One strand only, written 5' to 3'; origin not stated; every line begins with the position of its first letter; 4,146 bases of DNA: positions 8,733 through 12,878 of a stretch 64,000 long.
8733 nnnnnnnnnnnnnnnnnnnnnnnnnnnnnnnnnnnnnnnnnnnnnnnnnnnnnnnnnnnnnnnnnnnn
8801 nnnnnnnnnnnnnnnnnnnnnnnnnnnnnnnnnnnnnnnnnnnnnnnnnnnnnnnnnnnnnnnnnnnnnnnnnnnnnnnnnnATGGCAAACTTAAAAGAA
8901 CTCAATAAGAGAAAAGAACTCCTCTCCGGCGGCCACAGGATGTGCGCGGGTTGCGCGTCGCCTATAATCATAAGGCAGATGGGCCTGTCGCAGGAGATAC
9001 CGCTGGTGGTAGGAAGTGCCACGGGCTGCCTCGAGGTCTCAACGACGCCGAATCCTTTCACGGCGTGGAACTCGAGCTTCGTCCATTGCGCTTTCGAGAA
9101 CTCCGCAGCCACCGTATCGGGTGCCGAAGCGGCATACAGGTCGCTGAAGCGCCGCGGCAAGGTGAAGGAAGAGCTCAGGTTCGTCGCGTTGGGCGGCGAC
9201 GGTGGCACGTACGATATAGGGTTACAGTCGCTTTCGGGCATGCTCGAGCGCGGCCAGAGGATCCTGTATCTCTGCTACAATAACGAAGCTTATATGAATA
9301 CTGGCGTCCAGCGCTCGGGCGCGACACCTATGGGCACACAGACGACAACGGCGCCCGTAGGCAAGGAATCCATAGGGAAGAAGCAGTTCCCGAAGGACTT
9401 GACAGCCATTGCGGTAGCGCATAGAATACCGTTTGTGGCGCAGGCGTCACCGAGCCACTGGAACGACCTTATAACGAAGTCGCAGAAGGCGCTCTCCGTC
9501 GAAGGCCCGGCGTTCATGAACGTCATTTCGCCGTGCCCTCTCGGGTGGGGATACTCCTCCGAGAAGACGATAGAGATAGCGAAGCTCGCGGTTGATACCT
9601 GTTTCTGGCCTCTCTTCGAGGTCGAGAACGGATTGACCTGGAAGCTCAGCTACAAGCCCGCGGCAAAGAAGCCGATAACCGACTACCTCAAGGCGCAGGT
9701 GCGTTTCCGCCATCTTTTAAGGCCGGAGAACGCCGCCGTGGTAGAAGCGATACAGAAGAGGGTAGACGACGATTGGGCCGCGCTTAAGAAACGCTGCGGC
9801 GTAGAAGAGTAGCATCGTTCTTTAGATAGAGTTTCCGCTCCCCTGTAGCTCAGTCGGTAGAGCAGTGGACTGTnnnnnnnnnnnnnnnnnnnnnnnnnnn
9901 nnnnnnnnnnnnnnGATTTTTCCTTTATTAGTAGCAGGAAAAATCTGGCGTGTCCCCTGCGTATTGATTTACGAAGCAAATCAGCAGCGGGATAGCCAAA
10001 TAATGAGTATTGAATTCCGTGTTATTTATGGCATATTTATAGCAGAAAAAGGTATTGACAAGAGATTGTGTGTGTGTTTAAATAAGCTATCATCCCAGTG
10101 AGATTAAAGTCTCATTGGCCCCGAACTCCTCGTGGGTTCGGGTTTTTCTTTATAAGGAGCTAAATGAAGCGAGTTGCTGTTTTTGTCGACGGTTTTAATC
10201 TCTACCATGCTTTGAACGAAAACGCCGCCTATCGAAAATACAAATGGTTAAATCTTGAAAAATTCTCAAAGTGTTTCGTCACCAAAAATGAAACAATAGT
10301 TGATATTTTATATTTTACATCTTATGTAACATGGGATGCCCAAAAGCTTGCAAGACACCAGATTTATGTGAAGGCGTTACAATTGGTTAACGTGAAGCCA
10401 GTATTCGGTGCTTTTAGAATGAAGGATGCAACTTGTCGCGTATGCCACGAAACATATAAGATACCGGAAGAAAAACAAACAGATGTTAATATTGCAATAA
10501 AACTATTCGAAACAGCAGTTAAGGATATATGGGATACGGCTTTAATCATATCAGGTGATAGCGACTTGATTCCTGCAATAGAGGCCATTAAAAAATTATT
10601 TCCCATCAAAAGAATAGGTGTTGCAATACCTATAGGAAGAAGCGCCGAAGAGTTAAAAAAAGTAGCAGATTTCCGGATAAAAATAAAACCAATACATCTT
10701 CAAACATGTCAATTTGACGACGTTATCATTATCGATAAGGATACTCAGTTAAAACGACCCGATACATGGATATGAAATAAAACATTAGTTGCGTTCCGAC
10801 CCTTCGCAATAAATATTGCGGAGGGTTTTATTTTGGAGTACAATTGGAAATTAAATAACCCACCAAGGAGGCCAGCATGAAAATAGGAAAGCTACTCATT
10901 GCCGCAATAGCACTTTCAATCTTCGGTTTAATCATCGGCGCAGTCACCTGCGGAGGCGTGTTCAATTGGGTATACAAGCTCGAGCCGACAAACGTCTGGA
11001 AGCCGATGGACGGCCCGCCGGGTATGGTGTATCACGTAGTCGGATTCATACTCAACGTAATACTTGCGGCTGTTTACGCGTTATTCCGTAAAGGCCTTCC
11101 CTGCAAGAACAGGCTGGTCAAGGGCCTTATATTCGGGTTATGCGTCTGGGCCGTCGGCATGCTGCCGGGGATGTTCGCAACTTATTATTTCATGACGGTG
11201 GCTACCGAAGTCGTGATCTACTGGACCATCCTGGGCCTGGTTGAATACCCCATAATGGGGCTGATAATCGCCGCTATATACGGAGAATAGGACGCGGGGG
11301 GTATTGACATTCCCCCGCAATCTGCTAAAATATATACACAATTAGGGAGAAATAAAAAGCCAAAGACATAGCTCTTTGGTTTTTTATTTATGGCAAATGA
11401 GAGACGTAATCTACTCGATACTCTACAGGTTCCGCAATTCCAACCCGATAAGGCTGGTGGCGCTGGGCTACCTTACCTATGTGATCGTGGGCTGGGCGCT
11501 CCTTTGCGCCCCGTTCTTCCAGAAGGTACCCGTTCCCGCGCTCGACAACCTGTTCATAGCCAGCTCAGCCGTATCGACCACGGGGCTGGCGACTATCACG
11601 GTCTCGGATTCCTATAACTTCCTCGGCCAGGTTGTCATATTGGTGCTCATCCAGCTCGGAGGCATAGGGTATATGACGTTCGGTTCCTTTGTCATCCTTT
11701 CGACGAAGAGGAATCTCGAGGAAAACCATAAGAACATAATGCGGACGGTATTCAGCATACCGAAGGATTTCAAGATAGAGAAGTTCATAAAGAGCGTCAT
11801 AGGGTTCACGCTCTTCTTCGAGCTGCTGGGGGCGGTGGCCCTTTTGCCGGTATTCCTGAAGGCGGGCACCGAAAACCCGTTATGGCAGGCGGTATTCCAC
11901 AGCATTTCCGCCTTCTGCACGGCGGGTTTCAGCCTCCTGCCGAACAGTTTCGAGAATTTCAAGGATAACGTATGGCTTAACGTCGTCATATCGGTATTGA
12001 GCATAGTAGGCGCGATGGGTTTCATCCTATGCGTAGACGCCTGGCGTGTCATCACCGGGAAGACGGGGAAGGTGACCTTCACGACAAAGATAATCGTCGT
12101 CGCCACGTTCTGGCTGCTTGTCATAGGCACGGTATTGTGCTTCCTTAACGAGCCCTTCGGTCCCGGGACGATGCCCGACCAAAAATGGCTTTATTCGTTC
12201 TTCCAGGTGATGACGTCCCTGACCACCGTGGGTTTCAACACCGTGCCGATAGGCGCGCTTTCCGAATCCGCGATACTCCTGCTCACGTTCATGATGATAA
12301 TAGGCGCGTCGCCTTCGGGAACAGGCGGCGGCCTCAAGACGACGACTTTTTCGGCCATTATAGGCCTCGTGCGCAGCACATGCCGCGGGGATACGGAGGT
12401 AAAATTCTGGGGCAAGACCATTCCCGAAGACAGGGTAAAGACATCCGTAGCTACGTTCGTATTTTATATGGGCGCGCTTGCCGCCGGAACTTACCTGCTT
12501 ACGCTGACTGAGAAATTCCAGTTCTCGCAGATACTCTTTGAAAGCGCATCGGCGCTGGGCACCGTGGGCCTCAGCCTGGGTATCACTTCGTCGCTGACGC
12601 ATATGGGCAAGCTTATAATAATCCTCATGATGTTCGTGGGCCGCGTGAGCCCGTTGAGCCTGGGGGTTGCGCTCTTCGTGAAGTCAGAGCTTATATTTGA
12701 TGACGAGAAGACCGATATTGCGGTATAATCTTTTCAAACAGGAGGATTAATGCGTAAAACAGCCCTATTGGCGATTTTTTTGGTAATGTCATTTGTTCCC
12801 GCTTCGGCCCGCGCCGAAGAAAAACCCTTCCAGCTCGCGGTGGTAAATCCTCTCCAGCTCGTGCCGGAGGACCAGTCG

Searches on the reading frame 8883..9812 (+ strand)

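Call 7: search_protein_families(library=pfam, proteins=[window:8883-9812:+], max_evalue=0.0001)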
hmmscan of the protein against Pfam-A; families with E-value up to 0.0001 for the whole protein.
window:8883-9812:+ (309 aa): 1 family
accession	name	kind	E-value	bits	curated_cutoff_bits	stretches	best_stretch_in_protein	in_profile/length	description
PF02775.26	TPP_enzyme_C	-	2.5e-18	66.8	21.9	1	47-214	2-151/151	Thiamine pyrophosphate enzyme, C-terminal TPP binding domain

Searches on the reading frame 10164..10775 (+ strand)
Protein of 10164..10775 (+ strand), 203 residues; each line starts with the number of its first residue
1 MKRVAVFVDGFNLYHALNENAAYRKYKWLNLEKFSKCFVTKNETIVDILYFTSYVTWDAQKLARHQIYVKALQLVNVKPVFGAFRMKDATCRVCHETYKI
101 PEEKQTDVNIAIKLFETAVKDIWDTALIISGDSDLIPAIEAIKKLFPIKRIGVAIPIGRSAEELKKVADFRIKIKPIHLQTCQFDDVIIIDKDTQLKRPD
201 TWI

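Call 7: search_protein_families(library=pfam, proteins=[window:10164-10775:+], max_evalue=0.0001)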
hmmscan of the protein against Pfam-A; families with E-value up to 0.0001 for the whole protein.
window:10164-10775:+ (203 aa): 1 family
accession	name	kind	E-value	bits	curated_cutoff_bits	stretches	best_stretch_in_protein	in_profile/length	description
PF01936.24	NYN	-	8.8e-15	55.9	24.2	1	3-169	1-139/145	NYN domain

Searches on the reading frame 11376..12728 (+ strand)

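Call 7: search_protein_families(library=pfam, proteins=[window:11376-12728:+], max_evalue=0.0001)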
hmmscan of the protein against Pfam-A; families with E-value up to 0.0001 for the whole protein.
window:11376-12728:+ (450 aa): 1 family
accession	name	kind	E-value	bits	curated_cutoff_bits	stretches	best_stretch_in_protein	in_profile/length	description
PF02386.22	TrkH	-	2.6e-57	194.9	27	1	52-434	60-491/502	Cation transport protein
